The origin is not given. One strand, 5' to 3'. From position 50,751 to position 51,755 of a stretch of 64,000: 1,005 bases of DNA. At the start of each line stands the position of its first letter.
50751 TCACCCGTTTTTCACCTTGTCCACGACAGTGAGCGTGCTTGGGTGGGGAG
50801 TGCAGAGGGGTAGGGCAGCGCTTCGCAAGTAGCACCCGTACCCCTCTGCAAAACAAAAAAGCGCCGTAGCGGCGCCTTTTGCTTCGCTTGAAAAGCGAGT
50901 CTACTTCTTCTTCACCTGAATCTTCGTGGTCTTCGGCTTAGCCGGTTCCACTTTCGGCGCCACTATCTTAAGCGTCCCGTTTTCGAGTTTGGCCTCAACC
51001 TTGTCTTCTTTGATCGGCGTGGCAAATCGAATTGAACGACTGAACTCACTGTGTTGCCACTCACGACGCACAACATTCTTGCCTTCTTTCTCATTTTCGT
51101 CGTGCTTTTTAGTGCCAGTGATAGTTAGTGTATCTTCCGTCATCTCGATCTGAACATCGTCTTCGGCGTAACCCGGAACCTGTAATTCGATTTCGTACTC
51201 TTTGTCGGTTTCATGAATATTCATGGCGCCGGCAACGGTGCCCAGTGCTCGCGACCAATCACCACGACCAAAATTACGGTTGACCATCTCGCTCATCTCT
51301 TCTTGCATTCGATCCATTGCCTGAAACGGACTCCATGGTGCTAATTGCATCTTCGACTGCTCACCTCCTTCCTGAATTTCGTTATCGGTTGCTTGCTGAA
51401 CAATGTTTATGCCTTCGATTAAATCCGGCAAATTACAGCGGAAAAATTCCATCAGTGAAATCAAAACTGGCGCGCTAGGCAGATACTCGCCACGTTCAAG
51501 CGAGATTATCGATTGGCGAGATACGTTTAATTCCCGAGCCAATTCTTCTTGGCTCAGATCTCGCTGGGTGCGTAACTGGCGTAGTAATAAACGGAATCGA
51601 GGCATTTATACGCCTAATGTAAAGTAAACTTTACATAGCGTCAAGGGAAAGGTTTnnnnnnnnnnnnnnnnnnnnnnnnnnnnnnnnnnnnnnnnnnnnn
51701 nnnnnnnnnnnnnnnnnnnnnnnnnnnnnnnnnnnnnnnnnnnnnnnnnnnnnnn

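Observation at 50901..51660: XRE-HTH::Hsp20 fusion protein with an autoregulatory operator - a candidate previously undescribed heat-shock repressor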

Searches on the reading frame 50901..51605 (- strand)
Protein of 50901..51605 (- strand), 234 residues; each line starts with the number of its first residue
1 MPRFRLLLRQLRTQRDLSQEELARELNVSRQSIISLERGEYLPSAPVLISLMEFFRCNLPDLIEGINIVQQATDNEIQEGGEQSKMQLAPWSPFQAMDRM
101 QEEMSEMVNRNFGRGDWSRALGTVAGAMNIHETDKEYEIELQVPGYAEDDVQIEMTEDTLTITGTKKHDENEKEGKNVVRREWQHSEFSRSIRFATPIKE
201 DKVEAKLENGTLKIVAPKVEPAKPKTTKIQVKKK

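Call 3: search_protein_families(library=pfam, proteins=[window:50901-51605:-], max_evalue=0.1)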
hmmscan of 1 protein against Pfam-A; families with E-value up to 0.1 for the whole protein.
window:50901-51605:- (234 aa): 15 families
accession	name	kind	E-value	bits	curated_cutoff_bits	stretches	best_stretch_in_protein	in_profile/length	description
PF00011.27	HSP20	-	8.1e-21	74.5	20.8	1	130-231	2-101/102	Hsp20/alpha crystallin family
PF01381.28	HTH_3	-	9.8e-15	54.8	23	1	8-62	1-55/55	Helix-turn-helix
PF13560.12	HTH_31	-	1.7e-11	44.7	27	1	4-57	2-56/64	Helix-turn-helix domain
PF12844.13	HTH_19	-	2.9e-09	37.2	30.2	1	8-66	4-62/64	Helix-turn-helix domain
PF13443.12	HTH_26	-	3.2e-05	24.5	22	1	8-64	2-59/63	Cro/C1-type HTH DNA-binding domain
PF13413.12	HTH_25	-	3.8e-05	23.9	24.6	1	7-41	1-35/62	Helix-turn-helix domain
PF08279.18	HTH_11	-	7.6e-05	23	25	1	5-33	3-32/55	HTH domain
PF04969.22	CS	-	0.00013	23.4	21.3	1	131-217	6-77/78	CS domain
PF17886.7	ArsA_HSP20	-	0.00025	21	22.5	1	134-214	1-61/63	HSP20-like domain found in ArsA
PF04545.22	Sigma70_r4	-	0.0038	17.2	24.1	1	6-38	11-42/50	Sigma-70, region 4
PF01047.28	MarR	-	0.016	15.5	24.6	1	7-33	8-34/59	MarR family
PF14611.13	KH_SLS1_1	-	0.021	15.4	24.1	0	196-218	35-52/69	SLS1 protein first KH domain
PF12802.13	MarR_2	-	0.047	14.3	27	1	7-33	10-37/61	MarR family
PF13412.12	HTH_24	-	0.057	13.4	21.9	0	7-33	8-34/48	Winged helix-turn-helix DNA-binding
PF13545.12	HTH_Crp_2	-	0.095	13.1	27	0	13-33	19-39/70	Crp-like helix-turn-helix domain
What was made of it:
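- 50901..51605 (-): Gene for the HTH-sHSP fusion protein (234 aa, stop codon included). Pfam HTH_3 plus HSP20 (call 3).
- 51420..51584 (-): XRE/Cro-C1 helix-turn-helix domain (residues 8-62), CylR2-like. Pfam HTH_3, E 9.8e-15 (call 3).
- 50913..51218 (-): Alpha-crystallin domain plus C-terminal extension (residues 130-231). The I-x-V motif (I229-Q-V231) lies at 50913-50921. Pfam HSP20, E 8.1e-21 (call 3).
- On XRE / Cro-C1 helix-turn-helix (Pfam HTH_3, PF01381): 54.8 bits against a cut-off of 23, residues 8-62 (call 3).
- On Small heat-shock protein / alpha-crystallin family (PF00011): 74.5 bits against a cut-off of 20.8, residues 130-231 (call 3).
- Checked: Pfam gives HTH_3 at residues 8-62 (E 9.8e-15) and HSP20 at residues 130-231 (E 8.1e-21) (call 3).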

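Call 5: search_protein_families(library=ncbifam, proteins=[window:50901-51605:-], max_evalue=0.1)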
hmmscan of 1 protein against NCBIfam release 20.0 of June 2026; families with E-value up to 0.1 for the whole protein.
window:50901-51605:- (234 aa): 22 families
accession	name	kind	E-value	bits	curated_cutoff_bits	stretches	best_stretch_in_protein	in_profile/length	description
NF042420.1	Hsp18_Clos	equivalog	2.6e-20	73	195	1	90-232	6-147/147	heat shock protein Hsp18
NF041799.1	Hsp14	equivalog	1.4e-14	54.1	100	1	123-221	16-111/118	archaeal heat shock protein Hsp14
NF041800.1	Hsp20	equivalog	3.1e-09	36.6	140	1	129-231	77-161/162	archaeal heat shock protein Hsp20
NF003162.0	PRK04140.1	equivalog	5.2e-09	35.6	263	1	7-83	130-203/317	transcriptional regulator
TIGR03070.1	couple_hipB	subfamily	2.8e-07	30.4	71.65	1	7-40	6-39/58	type II toxin-antitoxin system Y4mF family antitoxin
NF041951.1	phage_RstR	subfamily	1e-06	28.9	80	1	7-64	6-63/108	RstR family transcriptional repressor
NF008013.0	PRK10743.1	equivalog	1.5e-06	28.3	212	1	134-231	44-136/137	small heat shock chaperone IbpA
NF008618.0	PRK11597.1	equivalog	3.2e-06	27.1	207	1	129-232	36-135/142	small heat shock chaperone IbpB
NF052239.1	antitox_spr1629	equivalog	2.7e-05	23.5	335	1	8-58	7-57/377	spr1629 family repressor/antitoxin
TIGR00270.2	TIGR00270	equivalog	0.00011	22.1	110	1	4-58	76-130/159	multiprotein bridging factor aMBF1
NF006015.0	PRK08154.1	subfamily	0.00013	21.2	204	1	8-67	35-94/314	anaerobic benzoate catabolism transcriptional regulator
NF007257.0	PRK09706.1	subfamily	0.00079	19.2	101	1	8-62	10-64/135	transcriptional repressor DicA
NF038139.1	Reg_Aceta_RamB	equivalog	0.0011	17.7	700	1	8-55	7-54/465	acetate metabolism transcriptional regulator RamB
NF000090.1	trans_reg_VanU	equivalog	0.0023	18.1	150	1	10-66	10-65/75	glycopeptide resistance transcriptional regulator VanU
NF047948.1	male_kill_WMK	equivalog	0.0029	17.1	300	1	8-64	167-223/300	WO male-killing family protein Wmk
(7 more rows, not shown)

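Call 9: find_homologous_proteins(query=window:50901-51605:-, max_evalue=0.00001)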
Query window:50901-51605:- (234 aa): 126 proteins with E <= 0.00001 among 353 candidates; the best 120 are listed.
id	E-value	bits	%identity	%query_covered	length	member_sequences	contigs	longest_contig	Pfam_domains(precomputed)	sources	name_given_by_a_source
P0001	6.4e-149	511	100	100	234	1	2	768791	PF12844.14,PF01381.29,PF00011.28,PF13560.13,PF13443.13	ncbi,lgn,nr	ncbi:MAG: Hsp20 family protein [Candidatus Berkelbacteria bacterium]|nr:MAG: Hsp20 family protein [C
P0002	5.2e-125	433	86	95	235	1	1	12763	PF12844.14,PF01381.29,PF00011.28,PF13560.13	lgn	-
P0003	1.6e-118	412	79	100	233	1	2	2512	PF12844.14,PF01381.29,PF00011.28,PF13560.13,PF13443.13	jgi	jgi:HSP20 family protein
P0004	5.4e-117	407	81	99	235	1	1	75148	PF12844.14,PF01381.29,PF00011.28,PF13560.13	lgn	-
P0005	1.7e-113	395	79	100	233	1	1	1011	PF12844.14,PF01381.29,PF00011.28,PF13560.13,PF13443.13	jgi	jgi:HSP20 family protein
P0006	2.2e-113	395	80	96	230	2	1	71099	PF12844.14,PF01381.29,PF00011.28,PF13560.13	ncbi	-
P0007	3.8e-113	394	78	97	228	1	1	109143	PF12844.14,PF01381.29,PF00011.28,PF13560.13,PF13443.13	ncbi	-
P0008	5.8e-112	390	76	100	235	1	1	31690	PF12844.14,PF01381.29,PF00011.28,PF13560.13,PF13443.13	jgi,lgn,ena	-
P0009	2.2e-108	379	77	94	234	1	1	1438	PF12844.14,PF01381.29,PF00011.28,PF13560.13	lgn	-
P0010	2.5e-107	375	74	100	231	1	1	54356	PF12844.14,PF01381.29,PF00011.28,PF13560.13,PF13443.13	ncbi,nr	ncbi:Hsp20 family protein [Candidatus Berkelbacteria bacterium]|nr:Hsp20 family protein [Candidatus 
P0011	1.6e-106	373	72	95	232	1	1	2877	PF12844.14,PF01381.29,PF00011.28,PF13560.13,PF13443.13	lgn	-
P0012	4.7e-106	371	74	94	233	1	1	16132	PF12844.14,PF13413.13,PF01381.29,PF00011.28,PF13560.13,PF13443.13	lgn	-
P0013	1.1e-105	370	73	99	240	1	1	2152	PF12844.14,PF01381.29,PF00011.28,PF17886.8,PF13560.13,PF13443.13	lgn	-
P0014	2.6e-105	369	73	100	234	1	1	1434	PF12844.14,PF01381.29,PF00011.28,PF13560.13,PF13443.13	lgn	-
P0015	7.5e-105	367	73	94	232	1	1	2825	PF12844.14,PF13413.13,PF01381.29,PF00011.28,PF13560.13,PF13443.13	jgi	-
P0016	6.6e-104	364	72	95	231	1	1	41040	PF12844.14,PF01381.29,PF00011.28,PF13560.13,PF13443.13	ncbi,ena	-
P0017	2.3e-102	359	72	99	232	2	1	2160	PF12844.14,PF01381.29,PF00011.28,PF13560.13,PF13443.13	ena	-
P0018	8.1e-101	354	74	93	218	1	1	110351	PF12844.14,PF01381.29,PF00011.28,PF13560.13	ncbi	-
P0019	4.3e-100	352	68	94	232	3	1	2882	PF12844.14,PF01381.29,PF00011.28,PF13560.13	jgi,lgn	-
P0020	5.3e-100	351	70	95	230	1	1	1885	PF12844.14,PF01381.29,PF00011.28,PF13560.13,PF13443.13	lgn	-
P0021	1.5e-99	350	71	100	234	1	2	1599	PF12844.14,PF01381.29,PF00011.28,PF13560.13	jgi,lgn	-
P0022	1.9e-99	350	70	92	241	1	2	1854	PF12844.14,PF01381.29,PF00011.28,PF13560.13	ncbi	-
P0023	2.1e-99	349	69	96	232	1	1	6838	PF12844.14,PF01381.29,PF00011.28,PF13560.13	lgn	-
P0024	4.6e-99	348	70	99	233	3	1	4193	PF12844.14,PF01381.29,PF00011.28,PF13560.13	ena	-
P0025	1.1e-98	347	70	98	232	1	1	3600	PF12844.14,PF13413.13,PF01381.29,PF00011.28,PF13560.13,PF13443.13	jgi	jgi:HSP20 family protein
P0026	5.9e-98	345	67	94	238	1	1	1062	PF12844.14,PF01381.29,PF00011.28,PF13560.13,PF13443.13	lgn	-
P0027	6.5e-98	344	68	94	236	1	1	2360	PF12844.14,PF01381.29,PF00011.28,PF13560.13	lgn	-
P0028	3.8e-97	342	65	94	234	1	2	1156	PF12844.14,PF01381.29,PF00011.28,PF13560.13,PF13443.13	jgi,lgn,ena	jgi:HSP20 family molecular chaperone IbpA/DNA-binding XRE family transcriptional regulator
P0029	4.9e-97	342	69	99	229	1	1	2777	PF12844.14,PF13413.13,PF01381.29,PF00011.28,PF13560.13,PF13443.13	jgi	-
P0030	6.2e-97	341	67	100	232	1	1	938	PF12844.14,PF01381.29,PF00011.28,PF13560.13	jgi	jgi:HSP20 family protein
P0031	7.7e-97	341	69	99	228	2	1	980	PF12844.14,PF01381.29,PF00011.28,PF13560.13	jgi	jgi:HSP20 family protein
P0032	7.7e-97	341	65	86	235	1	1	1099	PF12844.14,PF13413.13,PF01381.29,PF00011.28,PF13560.13,PF13443.13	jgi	jgi:HSP20 family protein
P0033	2.3e-96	339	68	100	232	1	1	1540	PF12844.14,PF01381.29,PF00011.28,PF13560.13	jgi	jgi:HSP20 family protein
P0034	6.4e-96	338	67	100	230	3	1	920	PF12844.14,PF01381.29,PF00011.28,PF13560.13,PF13443.13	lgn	-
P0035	1.9e-95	336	69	100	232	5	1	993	PF12844.14,PF01381.29,PF00011.28,PF13560.13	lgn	-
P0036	2.4e-95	336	68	100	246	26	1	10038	PF12844.14,PF01381.29,PF00011.28,PF13560.13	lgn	-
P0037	5.9e-95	335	64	94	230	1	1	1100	PF12844.14,PF01381.29,PF00011.28,PF13560.13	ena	-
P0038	1.6e-94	333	66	94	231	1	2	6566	PF12844.14,PF01381.29,PF00011.28,PF13560.13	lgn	-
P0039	1.6e-94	333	65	94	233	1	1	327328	PF12844.14,PF01381.29,PF00011.28,PF13560.13,PF13443.13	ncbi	-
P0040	2.0e-94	333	66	100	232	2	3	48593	PF12844.14,PF01381.29,PF00011.28,PF13560.13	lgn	-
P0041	2.9e-94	333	66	99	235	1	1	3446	PF12844.14,PF01381.29,PF00011.28,PF13560.13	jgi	jgi:HSP20 family protein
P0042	3.2e-94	332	64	94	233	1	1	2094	PF12844.14,PF01381.29,PF00011.28,PF13560.13,PF13443.13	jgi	jgi:HSP20 family protein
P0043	7.9e-93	328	65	100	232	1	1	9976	PF12844.14,PF01381.29,PF00011.28,PF13560.13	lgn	-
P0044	1.0e-92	327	65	94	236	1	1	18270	PF12844.14,PF01381.29,PF00011.28,PF13560.13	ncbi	-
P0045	1.0e-92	327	66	95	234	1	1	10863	PF12844.14,PF01381.29,PF00011.28,PF13560.13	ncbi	ncbi:MAG: Hsp20 family protein [Patescibacteria group bacterium]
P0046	2.7e-92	326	64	95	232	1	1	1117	PF12844.14,PF01381.29,PF00011.28,PF13560.13,PF13443.13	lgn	-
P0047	3.3e-92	326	63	99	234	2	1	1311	PF12844.14,PF01381.29,PF00011.28,PF13560.13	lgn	-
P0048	5.6e-92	325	63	100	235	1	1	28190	PF12844.14,PF01381.29,PF00011.28,PF13560.13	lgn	-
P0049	8.0e-92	325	65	100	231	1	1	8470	PF12844.14,PF01381.29,PF00011.28,PF13560.13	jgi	jgi:HSP20 family molecular chaperone IbpA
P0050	3.6e-91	322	65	100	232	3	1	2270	PF12844.14,PF01381.29,PF00011.28,PF13560.13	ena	-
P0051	3.9e-91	322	62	92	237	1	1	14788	PF12844.14,PF01381.29,PF00011.28,PF13560.13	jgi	-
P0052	5.4e-91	322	60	92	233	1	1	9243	PF12844.14,PF01381.29,PF00011.28,PF13560.13,PF13443.13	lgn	-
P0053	2.0e-90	320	65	100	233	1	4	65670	PF12844.14,PF01381.29,PF00011.28,PF13560.13,PF13443.13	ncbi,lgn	ncbi:MAG: Hsp20 family protein [Patescibacteria group bacterium]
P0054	6.2e-90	318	64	100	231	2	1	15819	PF12844.14,PF01381.29,PF00011.28,PF13560.13,PF13443.13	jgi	-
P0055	6.7e-90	318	63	94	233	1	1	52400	PF12844.14,PF01381.29,PF00011.28,PF17886.8,PF13560.13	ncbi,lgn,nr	ncbi:MAG: Hsp20 family protein [Candidatus Berkelbacteria bacterium]|nr:Hsp20 family protein [Candid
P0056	1.3e-89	317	63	94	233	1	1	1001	PF12844.14,PF01381.29,PF00011.28,PF13560.13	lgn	-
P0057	1.7e-89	317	62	94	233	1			PF12844.14,PF01381.29,PF00011.28,PF13560.13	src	-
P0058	1.7e-89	317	62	94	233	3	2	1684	PF01381.29,PF00011.28,PF13560.13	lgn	-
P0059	1.8e-89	317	62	97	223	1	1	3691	PF12844.14,PF13413.13,PF01381.29,PF00011.28,PF13560.13,PF13443.13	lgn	-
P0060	2.9e-89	316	64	100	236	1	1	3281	PF12844.14,PF01381.29,PF00011.28,PF13560.13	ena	-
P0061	3.5e-89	316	62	94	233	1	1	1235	PF12844.14,PF01381.29,PF00011.28,PF13560.13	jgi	jgi:HSP20 family protein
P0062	4.2e-89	316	62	94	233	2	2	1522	PF12844.14,PF01381.29,PF00011.28,PF13560.13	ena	-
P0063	4.8e-89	315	62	94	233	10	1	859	PF12844.14,PF01381.29,PF00011.28,PF13560.13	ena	-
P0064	7.1e-89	315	62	94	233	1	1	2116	PF12844.14,PF01381.29,PF00011.28,PF13560.13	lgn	-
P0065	7.3e-89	315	62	94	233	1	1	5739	PF12844.14,PF01381.29,PF00011.28,PF13560.13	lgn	-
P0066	7.6e-89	315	61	94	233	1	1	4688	PF12844.14,PF01381.29,PF00011.28,PF13560.13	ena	-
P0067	1.8e-88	314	64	95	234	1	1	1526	PF01381.29,PF00011.28,PF13560.13,PF13443.13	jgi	jgi:HSP20 family protein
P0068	2.1e-88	313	61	90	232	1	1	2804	PF12844.14,PF01381.29,PF00011.28,PF13560.13,PF13443.13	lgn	-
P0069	2.2e-88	313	61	94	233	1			PF12844.14,PF01381.29,PF00011.28,PF13560.13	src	-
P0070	6.8e-88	312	61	95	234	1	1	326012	PF12844.14,PF01381.29,PF00011.28,PF13560.13,PF13443.13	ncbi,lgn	-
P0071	8.4e-88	311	61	98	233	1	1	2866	PF12844.14,PF01381.29,PF00011.28,PF13560.13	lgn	-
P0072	2.2e-87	310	60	99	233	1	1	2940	PF12844.14,PF01381.29,PF00011.28,PF13560.13,PF13443.13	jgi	jgi:HSP20 family protein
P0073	2.4e-87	310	63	95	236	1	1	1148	PF12844.14,PF01381.29,PF00011.28,PF13560.13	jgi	jgi:HSP20 family protein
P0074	4.3e-87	309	60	94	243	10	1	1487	PF12844.14,PF01381.29,PF00011.28,PF13560.13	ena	-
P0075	7.9e-86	305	60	98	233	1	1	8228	PF01381.29,PF00011.28,PF13560.13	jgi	-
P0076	1.0e-85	305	60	94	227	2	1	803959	PF12844.14,PF01381.29,PF00011.28,PF13560.13,PF13443.13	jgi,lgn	-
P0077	3.3e-85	303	62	90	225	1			PF12844.14,PF01381.29,PF00011.28,PF13560.13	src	-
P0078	5.7e-85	302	63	84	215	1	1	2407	PF01381.29,PF00011.28,PF13560.13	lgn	-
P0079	1.1e-84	301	61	100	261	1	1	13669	PF12844.14,PF01381.29,PF00011.28,PF13560.13,PF13443.13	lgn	-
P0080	2.7e-84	300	58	99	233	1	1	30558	PF12844.14,PF01381.29,PF00011.28,PF13560.13,PF13443.13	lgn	-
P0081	4.0e-84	299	60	98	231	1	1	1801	PF12844.14,PF01381.29,PF00011.28,PF13560.13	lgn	-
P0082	4.1e-84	299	60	94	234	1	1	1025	PF12844.14,PF01381.29,PF00011.28,PF13560.13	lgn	-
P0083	1.7e-83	297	59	100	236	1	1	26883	PF01381.29,PF00011.28,PF13560.13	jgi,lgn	-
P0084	1.9e-83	297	58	100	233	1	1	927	PF12844.14,PF01381.29,PF00011.28,PF04969.23,PF13560.13,PF13443.13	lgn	-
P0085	6.7e-83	295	57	99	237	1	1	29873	PF12844.14,PF01381.29,PF00011.28,PF13560.13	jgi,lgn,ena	-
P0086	6.9e-83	295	59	94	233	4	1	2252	PF12844.14,PF01381.29,PF00011.28,PF17886.8,PF13560.13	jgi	-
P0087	1.2e-82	295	60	100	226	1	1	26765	PF01381.29,PF00011.28,PF17886.8,PF13560.13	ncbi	-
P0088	4.8e-82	293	58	100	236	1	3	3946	PF12844.14,PF01381.29,PF00011.28,PF13560.13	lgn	-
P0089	7.0e-82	292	57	94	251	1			PF12844.14,PF01381.29,PF00011.28,PF13560.13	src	-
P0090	7.7e-81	289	57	98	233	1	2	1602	PF12844.14,PF01381.29,PF00011.28,PF13560.13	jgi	jgi:HSP20 family protein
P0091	8.4e-80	285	57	98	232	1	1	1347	PF12844.14,PF01381.29,PF00011.28,PF13560.13,PF13443.13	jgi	jgi:HSP20 family protein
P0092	2.7e-77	277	55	98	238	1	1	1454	PF12844.14,PF01381.29,PF00011.28,PF13560.13,PF13443.13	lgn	-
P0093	1.5e-76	275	57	94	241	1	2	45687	PF12844.14,PF01381.29,PF00011.28,PF13560.13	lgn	-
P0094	1.6e-76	275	53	98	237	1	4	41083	PF12844.14,PF01381.29,PF00011.28,PF13560.13,PF13443.13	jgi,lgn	-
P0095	2.8e-76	274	55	98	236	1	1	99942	PF12844.14,PF01381.29,PF00011.28,PF13560.13,PF13443.13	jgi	-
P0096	4.8e-75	270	70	78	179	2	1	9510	PF00011.28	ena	-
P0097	5.7e-75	270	52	98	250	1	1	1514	PF12844.14,PF01381.29,PF00011.28,PF13560.13,PF13443.13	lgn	-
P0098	1.1e-70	256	50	99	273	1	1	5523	PF12844.14,PF01381.29,PF00011.28,PF13560.13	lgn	-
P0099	2.6e-69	251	76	63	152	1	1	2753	PF00011.28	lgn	-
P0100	3.6e-68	247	76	59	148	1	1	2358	PF00011.28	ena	-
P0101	4.5e-67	244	54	94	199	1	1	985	PF12844.14,PF01381.29,PF00011.28,PF13560.13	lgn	-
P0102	3.5e-65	238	53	99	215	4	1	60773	PF12844.14,PF01381.29,PF00011.28,PF13560.13,PF13443.13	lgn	-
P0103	8.9e-65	236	52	94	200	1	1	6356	PF12844.14,PF01381.29,PF00011.28,PF13560.13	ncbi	-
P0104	2.6e-62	228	70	63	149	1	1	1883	PF00011.28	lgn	-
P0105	1.6e-60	222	67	59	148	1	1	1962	PF00011.28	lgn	-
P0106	2.0e-60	222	52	94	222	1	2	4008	PF01381.29,PF00011.28,PF13560.13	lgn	-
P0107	2.0e-60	222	64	63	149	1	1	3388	PF00011.28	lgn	-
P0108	3.1e-59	218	50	100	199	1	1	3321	PF12844.14,PF01381.29,PF00011.28,PF13560.13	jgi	-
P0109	4.5e-57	211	49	99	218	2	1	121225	PF12844.14,PF01381.29,PF00011.28,PF13560.13,PF13443.13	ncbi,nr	ncbi:MAG TPA: Hsp20 family protein [Candidatus Saccharimonadales bacterium]|nr:Hsp20 family protein 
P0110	5.7e-56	207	49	99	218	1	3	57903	PF12844.14,PF01381.29,PF00011.28,PF13560.13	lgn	-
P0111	1.1e-55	206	49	93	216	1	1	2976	PF12844.14,PF01381.29,PF00011.28,PF13560.13,PF13443.13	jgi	jgi:HSP20 family molecular chaperone IbpA/DNA-binding XRE family transcriptional regulator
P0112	1.6e-55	206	51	94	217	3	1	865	PF12844.14,PF01381.29,PF00011.28,PF13560.13,PF13443.13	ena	-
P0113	1.5e-54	203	50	94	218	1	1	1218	PF12844.14,PF01381.29,PF00011.28,PF13560.13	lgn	-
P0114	3.1e-54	202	50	94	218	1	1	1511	PF12844.14,PF01381.29,PF00011.28,PF13560.13,PF13443.13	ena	-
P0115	7.9e-54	200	47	99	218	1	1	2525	PF12844.14,PF01381.29,PF00011.28,PF13560.13,PF13443.13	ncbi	-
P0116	1.9e-53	199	62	63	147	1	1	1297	PF00011.28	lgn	-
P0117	2.9e-53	199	48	93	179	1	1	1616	PF12844.14,PF01381.29,PF00011.28,PF13560.13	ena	-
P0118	9.2e-53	197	47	99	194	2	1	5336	PF12844.14,PF01381.29,PF00011.28,PF13560.13,PF13443.13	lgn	-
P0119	1.1e-50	190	46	93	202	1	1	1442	PF12844.14,PF01381.29,PF00011.28,PF13560.13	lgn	-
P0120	4.1e-50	188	44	94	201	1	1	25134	PF12844.14,PF01381.29,PF00011.28,PF13560.13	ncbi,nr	ncbi:MAG: Hsp20 family protein [bacterium]|nr:Hsp20 family protein [bacterium]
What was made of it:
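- Seven database entries of 147-179 aa contain only the HSP20 part (call 9).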

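Call 12: find_related_loci(query=window:50901-51605:-, collection=genome_contigs, flank=10000)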
Query window:50901-51605:- (234 aa) in genome_contigs; peptide patterns used: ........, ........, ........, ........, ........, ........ (x = any residue, [..] = any of these).
101 stretches matched a pattern; 10 encode a relative of the query (tblastn E <= 1e-3); 10 distinct loci.
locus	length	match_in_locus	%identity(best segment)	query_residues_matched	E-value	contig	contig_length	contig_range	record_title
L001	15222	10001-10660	80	1-224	1e-110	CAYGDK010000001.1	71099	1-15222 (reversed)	MAG TPA_asm: uncultured Candidatus Saccharibacteria bacterium isolate ERP113451_co1_246 genome assembly, contig: NODE_23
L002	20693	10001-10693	67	1-233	1e-103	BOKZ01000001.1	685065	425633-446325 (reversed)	Patescibacteria group bacterium BroJett034 DNA, sequence1, whole genome shotgun sequence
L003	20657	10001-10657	72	1-222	2e-102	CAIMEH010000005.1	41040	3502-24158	uncultured Candidatus Berkelbacteria bacterium isolate AlinenLipids_bin-6077 genome assembly, contig: bin-6077:05/34, wh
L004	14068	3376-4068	68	1-233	1e-100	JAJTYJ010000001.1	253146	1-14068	MAG: bacterium isolate DTUPAT3 1-Genome8, whole genome shotgun sequence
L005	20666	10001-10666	61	1-222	3e-90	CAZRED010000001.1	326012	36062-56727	MAG TPA_asm: uncultured Candidatus Saccharibacteria bacterium isolate SRP136066_co1_403 genome assembly, contig: NODE_2_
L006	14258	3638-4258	62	15-222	1e-83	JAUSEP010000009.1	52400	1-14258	MAG: Candidatus Berkelbacteria bacterium isolate E14_maxbin.210 E14_k141_242767, whole genome shotgun sequence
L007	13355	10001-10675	60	1-233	2e-92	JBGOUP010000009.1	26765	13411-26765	MAG: Patescibacteria group bacterium isolate OBJ_0618_7090110_136 k141_11975101_length_26765_cov_13.0000, whole genome s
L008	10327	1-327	66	112-221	1e-42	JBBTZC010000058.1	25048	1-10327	MAG: Patescibacteria group bacterium isolate H51-bin085_1 H51_bin085_1_000000000058, whole genome shotgun sequence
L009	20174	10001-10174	36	8-65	2e-5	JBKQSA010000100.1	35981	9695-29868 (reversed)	MAG: Steroidobacteraceae bacterium isolate MGr3G3H3I__bin_42 MGr3G3H3I_000000190846, whole genome shotgun sequence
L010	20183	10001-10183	41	4-64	2e-5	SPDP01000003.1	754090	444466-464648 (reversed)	Alcaligenaceae bacterium SAGV5 NODE_3_length_754090_cov_18.0205_pilon_pilon, whole genome shotgun sequence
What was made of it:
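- Tried and rejected: The genome_contigs scan with the single protein returned only 8 relevant loci (call 12).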
